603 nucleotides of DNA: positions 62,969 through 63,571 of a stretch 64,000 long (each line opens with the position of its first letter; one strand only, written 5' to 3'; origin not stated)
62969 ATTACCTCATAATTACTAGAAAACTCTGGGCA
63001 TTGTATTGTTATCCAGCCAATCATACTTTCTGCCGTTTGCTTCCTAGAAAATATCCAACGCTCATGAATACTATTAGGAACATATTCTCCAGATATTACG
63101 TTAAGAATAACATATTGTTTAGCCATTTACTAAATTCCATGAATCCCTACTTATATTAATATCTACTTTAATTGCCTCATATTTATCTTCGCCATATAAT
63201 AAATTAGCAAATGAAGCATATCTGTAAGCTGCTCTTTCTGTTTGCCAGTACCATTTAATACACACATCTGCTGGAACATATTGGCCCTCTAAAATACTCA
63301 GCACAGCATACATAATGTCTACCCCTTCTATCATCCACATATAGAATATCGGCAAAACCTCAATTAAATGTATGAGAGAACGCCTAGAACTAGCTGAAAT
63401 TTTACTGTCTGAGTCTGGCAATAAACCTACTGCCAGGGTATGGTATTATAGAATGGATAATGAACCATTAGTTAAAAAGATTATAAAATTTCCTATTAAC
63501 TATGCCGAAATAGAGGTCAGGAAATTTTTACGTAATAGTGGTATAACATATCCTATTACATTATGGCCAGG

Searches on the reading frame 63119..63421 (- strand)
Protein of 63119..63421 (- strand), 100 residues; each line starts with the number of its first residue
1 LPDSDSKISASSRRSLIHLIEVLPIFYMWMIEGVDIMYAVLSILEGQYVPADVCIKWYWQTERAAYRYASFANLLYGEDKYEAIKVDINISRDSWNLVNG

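Call 96: find_encoding_contigs(protein=window:63119-63421:-, flank=10000, max_places=3)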
Protein window:63119-63421:- (100 aa): 1 contig read that carries it; 1 place shown.
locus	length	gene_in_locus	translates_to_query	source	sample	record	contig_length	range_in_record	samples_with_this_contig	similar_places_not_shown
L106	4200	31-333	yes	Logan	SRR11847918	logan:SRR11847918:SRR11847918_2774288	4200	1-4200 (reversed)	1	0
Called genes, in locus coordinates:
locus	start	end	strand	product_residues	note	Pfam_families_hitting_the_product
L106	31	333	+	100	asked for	-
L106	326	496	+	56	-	-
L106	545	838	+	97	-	-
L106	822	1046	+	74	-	-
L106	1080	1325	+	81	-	-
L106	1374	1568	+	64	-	-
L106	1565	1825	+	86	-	-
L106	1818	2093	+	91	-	-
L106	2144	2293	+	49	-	-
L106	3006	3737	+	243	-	-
